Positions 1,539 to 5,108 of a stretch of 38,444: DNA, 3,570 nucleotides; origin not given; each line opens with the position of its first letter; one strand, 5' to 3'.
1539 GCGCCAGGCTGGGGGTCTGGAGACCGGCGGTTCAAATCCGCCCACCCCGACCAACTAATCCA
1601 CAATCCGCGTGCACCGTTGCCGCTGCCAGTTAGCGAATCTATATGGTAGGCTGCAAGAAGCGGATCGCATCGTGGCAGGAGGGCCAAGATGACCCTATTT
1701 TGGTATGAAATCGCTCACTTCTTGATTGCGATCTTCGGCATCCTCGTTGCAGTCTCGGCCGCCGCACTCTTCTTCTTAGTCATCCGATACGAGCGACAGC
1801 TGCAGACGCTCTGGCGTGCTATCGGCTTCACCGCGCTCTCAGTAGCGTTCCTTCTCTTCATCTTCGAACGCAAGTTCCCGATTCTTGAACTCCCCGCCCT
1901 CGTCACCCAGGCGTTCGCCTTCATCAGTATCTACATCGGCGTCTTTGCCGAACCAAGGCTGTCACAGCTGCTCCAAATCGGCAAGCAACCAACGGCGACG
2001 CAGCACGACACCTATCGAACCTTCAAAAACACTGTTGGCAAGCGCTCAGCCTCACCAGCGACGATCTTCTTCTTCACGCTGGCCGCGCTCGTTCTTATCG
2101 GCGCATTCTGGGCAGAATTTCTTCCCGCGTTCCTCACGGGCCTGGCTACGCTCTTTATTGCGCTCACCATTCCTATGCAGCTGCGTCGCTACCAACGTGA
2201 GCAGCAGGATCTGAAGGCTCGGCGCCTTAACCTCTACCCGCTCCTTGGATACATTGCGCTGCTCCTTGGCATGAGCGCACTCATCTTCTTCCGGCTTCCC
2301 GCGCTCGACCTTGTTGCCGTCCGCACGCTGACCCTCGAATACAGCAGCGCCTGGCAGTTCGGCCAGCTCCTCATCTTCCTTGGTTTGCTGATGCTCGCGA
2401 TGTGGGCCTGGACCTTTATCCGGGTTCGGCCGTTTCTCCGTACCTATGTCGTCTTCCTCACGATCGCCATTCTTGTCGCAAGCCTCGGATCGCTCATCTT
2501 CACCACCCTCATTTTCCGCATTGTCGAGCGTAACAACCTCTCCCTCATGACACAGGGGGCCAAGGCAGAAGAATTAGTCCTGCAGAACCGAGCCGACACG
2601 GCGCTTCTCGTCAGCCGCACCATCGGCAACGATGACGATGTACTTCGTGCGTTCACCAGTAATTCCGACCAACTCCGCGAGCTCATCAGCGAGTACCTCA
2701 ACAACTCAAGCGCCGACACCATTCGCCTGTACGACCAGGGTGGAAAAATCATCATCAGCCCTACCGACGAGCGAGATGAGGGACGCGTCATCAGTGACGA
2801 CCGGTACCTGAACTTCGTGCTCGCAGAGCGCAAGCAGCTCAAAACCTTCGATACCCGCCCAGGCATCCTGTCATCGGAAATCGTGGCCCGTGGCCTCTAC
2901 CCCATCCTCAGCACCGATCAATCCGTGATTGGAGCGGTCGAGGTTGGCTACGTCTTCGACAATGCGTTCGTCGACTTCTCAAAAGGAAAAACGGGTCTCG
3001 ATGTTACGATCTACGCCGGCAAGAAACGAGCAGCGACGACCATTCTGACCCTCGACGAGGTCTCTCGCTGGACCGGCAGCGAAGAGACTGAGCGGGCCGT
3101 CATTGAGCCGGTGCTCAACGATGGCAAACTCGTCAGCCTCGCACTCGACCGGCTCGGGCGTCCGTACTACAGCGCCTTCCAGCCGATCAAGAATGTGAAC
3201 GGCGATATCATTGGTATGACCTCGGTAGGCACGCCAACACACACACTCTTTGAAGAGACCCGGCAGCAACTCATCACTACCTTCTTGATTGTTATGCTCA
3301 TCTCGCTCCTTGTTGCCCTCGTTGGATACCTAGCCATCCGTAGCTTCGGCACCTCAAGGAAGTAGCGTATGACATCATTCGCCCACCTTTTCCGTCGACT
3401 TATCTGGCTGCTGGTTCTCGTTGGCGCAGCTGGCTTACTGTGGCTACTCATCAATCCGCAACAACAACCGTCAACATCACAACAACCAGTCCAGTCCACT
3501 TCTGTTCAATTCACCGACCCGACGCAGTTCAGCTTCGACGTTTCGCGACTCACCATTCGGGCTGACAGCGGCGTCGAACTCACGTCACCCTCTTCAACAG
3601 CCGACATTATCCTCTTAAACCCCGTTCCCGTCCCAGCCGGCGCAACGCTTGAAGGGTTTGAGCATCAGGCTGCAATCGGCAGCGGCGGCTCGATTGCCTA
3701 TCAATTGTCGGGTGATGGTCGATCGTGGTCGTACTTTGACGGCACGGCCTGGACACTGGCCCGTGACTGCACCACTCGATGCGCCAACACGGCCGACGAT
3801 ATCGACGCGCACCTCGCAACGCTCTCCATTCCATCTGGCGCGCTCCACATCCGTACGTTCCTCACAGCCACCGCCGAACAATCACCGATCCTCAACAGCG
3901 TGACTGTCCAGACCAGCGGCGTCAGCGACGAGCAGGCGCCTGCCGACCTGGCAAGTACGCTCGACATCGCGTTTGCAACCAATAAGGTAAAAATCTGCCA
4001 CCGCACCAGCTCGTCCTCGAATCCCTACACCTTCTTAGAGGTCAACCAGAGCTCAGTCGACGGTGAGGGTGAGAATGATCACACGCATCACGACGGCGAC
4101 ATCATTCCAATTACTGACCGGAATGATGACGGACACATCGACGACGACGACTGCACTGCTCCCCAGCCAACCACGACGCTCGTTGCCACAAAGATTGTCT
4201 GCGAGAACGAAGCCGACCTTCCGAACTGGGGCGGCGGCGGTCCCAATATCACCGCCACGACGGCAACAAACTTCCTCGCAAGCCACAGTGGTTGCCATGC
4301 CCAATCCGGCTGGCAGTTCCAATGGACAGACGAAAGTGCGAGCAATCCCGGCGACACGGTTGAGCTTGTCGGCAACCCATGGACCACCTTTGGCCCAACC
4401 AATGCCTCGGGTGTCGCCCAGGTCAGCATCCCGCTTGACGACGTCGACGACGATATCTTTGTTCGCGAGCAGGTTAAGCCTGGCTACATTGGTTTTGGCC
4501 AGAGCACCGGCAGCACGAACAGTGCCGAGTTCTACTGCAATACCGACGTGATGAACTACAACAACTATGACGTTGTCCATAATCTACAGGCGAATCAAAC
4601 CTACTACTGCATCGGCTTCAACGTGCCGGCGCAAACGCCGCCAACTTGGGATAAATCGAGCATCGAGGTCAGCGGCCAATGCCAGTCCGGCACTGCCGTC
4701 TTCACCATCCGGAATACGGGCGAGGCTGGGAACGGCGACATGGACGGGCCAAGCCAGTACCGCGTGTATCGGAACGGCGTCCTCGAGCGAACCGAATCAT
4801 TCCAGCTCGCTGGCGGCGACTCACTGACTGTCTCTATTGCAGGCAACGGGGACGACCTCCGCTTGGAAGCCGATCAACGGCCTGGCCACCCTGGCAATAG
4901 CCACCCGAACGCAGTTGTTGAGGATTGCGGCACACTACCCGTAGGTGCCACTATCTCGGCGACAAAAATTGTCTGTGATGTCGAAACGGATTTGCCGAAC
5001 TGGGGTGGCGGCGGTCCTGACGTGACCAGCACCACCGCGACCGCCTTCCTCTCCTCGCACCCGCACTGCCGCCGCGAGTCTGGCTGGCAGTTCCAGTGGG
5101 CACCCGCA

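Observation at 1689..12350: Three-gene envelope block: output-less Cache sensor, 2,203-aa mosaic adhesin and pseudo-PP2C/beta-propeller protein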

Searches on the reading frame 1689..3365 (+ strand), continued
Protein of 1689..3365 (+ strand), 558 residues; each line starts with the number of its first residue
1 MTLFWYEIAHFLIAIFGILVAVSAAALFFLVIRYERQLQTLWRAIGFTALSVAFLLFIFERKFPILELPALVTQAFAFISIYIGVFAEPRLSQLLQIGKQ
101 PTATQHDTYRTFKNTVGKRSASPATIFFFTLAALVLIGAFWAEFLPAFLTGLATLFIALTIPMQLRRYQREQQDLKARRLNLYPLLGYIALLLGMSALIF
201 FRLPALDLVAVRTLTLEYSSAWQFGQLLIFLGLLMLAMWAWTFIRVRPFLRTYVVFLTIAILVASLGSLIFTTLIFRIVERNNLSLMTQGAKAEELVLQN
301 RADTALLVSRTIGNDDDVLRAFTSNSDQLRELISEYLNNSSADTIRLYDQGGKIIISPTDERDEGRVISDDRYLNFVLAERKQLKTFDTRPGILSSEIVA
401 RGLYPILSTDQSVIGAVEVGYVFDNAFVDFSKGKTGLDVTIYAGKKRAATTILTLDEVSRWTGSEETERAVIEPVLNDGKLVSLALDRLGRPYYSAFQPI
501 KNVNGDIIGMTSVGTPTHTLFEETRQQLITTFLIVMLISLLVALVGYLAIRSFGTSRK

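Call 61: fold_search(model_id=the predicted structure, library=pdb)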
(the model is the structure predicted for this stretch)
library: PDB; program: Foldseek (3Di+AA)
matches with E <= 10: 1318; with E <= 0.001: 147
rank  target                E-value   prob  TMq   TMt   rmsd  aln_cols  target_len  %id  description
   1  9a5d_A                5.4e-10  1.00  0.22  0.20  50.2       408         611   14  Integrative model of WALK-YYCH by crosslinking MS and deep learning (released 2024-09-18)
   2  9heh                  5.6e-09  1.00  0.30  0.51   7.1       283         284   15  Structure of the ligand binding domain of the chemoreceptor MkcA (DSOMK10_RS0100305) of Dickeya solani MK10 in complex w (released 2025-08-06)
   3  6e0a_A                4.5e-08  1.00  0.30  0.56   6.4       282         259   13  Crystal Structure of Helicobacter pylori TlpA Chemoreceptor Ligand Binding Domain (released 2018-09-12)
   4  9mrh_A                1.2e-07  1.00  0.21  0.31  12.2       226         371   15  Fluorescence lifetime-readout citrate sensor (released 2025-11-12)
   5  6e09_C                1.3e-07  1.00  0.30  0.57   7.0       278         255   14  Crystal Structure of Helicobacter pylori TlpA Chemoreceptor Ligand Binding Domain (released 2018-09-12)
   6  9mrh_B                1.5e-07  1.00  0.21  0.31  13.6       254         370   16  Fluorescence lifetime-readout citrate sensor (released 2025-11-12)
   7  9kpj                  2.1e-07  1.00  0.31  0.59   6.8       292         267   12  Crystal structure of Helicobacter pylori chemoreceptor TlpA ligand-binding domain in complex with indole (released 2025-10-22)
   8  3c38                  2.4e-07  1.00  0.29  0.67   6.2       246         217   10  Crystal structure of the periplasmic domain of Vibrio Cholerae LuxQ (released 2009-01-27)
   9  3by9_A                3.1e-07  1.00  0.30  0.59   7.1       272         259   13  Crystal structure of the V. cholerae Histidine Kinase DctB Sensor Domain (released 2008-08-12)
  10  7prq_B                3.4e-07  1.00  0.33  0.52   6.4       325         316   11  Structure of the ligand binding domain of the PctD (PA4633) chemoreceptor of Pseudomonas aeruginosa PAO1 in complex wi (released 2022-05-11)
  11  2hje                  5.6e-07  1.00  0.28  0.66   6.0       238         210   14  Crystal structure of Vibrio harveyi LuxQ periplasmic domain (released 2006-09-26)
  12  6dtm                  5.6e-07  1.00  0.29  0.57   7.0       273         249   14  Crystal Structure of Helicobacter pylori TlpA Chemoreceptor Ligand Binding Domain (released 2018-09-12)
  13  6e0a_B                5.6e-07  1.00  0.31  0.57   6.2       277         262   13  Crystal Structure of Helicobacter pylori TlpA Chemoreceptor Ligand Binding Domain (released 2018-09-12)
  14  6e09_A                5.9e-07  1.00  0.30  0.58   6.0       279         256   13  Crystal Structure of Helicobacter pylori TlpA Chemoreceptor Ligand Binding Domain (released 2018-09-12)
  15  2j80_B                7.1e-07  1.00  0.20  0.83   2.6       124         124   23  Structure of Citrate-bound Periplasmic Domain of Sensor Histidine Kinase CitA (released 2007-10-23)
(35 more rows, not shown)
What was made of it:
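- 2544..3263 (+): g1 extracytoplasmic double-Cache domain (aa 286-525). The second PAS-like module (aa ~401-517) is the best-conserved part of the protein. Foldseek matches MkcA, TlpA, LuxQ, DctB and CitA (call 61).
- On Cache (dCache_3 / sCache_3) extracellular sensor domains: Foldseek matches dCache ligand-binding domains at E 5e-9 to 1e-6 (call 61).
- The dCache fold is closest to ligand-binding domains of chemoreceptors and kinases, and the second module is 23-25% identical to CitA PASp (call 61).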

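Call 77: search_protein_families(library=pfam, proteins=[P0049, P0059], max_evalue=0.001)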
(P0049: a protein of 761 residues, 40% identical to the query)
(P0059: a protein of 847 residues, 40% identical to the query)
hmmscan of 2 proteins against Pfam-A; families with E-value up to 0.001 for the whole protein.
P0049 (761 aa): 5 families
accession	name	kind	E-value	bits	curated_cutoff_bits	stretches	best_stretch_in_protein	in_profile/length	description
PF00395.25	SLH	-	2e-20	72.9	20.8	2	431-470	4-43/44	S-layer homology domain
PF17202.10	sCache_3_3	-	4.5e-19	69.2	28.8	1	625-727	6-106/107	Single cache domain 3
PF17203.10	sCache_3_2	-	6e-10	39.8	28.4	1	628-727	43-137/140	Single cache domain 3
PF14827.12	dCache_3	-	5.5e-09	36.4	25.7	1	614-719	134-237/239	Double sensory domain of two-component sensor kinase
PF17201.10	Cache_3-Cache_2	-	1.4e-08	34.9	27.7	1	626-729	88-195/299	Cache 3/Cache 2 fusion domain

P0059 (847 aa): 4 families
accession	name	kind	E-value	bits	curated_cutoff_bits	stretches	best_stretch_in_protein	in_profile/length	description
PF17202.10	sCache_3_3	-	5.6e-17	62.5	28.8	1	482-582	6-104/107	Single cache domain 3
PF14827.12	dCache_3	-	4.6e-09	36.7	25.7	1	382-574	45-234/239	Double sensory domain of two-component sensor kinase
PF17201.10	Cache_3-Cache_2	-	8e-06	25.8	27.7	1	486-589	91-198/299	Cache 3/Cache 2 fusion domain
PF17203.10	sCache_3_2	-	0.00018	22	28.4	0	534-573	87-126/140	Single cache domain 3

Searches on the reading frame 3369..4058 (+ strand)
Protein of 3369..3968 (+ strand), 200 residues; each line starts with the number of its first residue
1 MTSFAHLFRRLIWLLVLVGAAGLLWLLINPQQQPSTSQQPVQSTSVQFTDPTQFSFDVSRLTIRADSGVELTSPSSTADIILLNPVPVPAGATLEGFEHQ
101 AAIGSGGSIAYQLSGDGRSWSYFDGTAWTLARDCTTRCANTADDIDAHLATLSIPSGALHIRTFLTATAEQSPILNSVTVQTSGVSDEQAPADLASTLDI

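Call 35: search_protein_families(library=pfam, proteins=[window:3369-3968:+], max_evalue=10)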
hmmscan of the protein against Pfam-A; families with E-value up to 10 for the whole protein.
window:3369-3968:+ (200 aa): 1 family
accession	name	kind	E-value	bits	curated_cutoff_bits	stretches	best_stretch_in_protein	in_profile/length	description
PF11356.14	T2SSC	-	0.17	12.2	27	1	13-47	4-39/141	Type II secretion system protein C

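Call 64: search_solved_structures(query=A5, max_evalue=10, show_alignments=2)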
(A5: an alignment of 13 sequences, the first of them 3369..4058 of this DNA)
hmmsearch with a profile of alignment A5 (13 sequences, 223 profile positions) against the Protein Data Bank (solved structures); distinct sequences matched with E-value up to 10: 1.
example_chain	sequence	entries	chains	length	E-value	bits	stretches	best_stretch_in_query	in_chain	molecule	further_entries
9doq_C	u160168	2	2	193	0.62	12.5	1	7-79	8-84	Lipopolysaccharide export system protein LptC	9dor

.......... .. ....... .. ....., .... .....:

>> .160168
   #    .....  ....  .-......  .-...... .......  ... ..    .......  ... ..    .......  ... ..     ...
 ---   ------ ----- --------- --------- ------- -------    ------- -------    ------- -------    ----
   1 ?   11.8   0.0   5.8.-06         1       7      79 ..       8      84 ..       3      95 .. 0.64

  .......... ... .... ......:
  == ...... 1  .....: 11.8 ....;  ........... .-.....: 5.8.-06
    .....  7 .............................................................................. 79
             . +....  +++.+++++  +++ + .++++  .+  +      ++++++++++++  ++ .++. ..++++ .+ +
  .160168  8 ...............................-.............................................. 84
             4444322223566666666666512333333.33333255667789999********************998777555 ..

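Call 65: search_protein_families(library=pfam, alignment_id=A5, max_evalue=1)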
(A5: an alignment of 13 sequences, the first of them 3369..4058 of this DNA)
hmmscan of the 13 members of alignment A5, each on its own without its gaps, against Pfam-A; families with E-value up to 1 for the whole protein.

A. member 1, window:3369-4058:+ (230 aa): 0 families

B. families by the number of members that match (of 13 scanned): 7 families
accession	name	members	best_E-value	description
PF13948.11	DUF4215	1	2e-05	Domain of unknown function (DUF4215)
PF01473.26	Choline_bind_1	1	0.045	Putative cell wall binding repeat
PF08626.16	TRAPPC9-Trs120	1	0.066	Transport protein Trs120 or TRAPPC9, TRAPP II complex subunit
PF20377.3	DUF6672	1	0.076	Family of unknown function (DUF6672)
PF10364.14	NKWYS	1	0.086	Putative capsular polysaccharide synthesis protein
PF13800.11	Sigma_reg_N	1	0.089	Sigma factor regulator N-terminal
PF05481.17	Myco_19_kDa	1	0.12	Mycobacterium 19 kDa lipoprotein antigen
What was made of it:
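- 3393..3938 (+): g2 N-terminal TM anchor (aa ~9-28) plus the conserved N-domain (aa ~45-190). The domain has an invariant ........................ signature and no known relatives. No PDB or Pfam match (calls 64, 65).
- Tried and rejected: The g2 N-domain has no Pfam or PDB relative (calls 64, 65).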

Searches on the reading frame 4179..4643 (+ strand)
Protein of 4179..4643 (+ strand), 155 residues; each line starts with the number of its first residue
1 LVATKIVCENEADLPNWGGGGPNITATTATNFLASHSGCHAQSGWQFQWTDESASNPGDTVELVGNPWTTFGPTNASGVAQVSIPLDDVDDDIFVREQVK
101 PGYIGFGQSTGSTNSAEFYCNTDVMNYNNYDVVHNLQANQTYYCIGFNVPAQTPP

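Call 35: search_protein_families(library=pfam, proteins=[window:4179-4643:+], max_evalue=10)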
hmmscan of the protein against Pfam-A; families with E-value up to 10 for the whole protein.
window:4179-4643:+ (155 aa): 0 families
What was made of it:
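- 4176..5690 (+): Two copies each of uncharacterised domain A ('KIVCE............', about 150 aa) and domain B (about 100 aa). A third copy of A lies at about 7152-7613. No Pfam hit (call 35).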

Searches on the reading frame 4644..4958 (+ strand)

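Call 35: search_protein_families(library=pfam, proteins=[window:4644-4958:+], max_evalue=10)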
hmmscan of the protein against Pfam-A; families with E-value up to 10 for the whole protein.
window:4644-4958:+ (105 aa): 1 family
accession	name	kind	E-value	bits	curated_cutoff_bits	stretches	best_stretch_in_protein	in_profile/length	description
PF19630.5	DUF6134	-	0.058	13.9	27.9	1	41-80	52-91/184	Domain of unknown function (DUF6134)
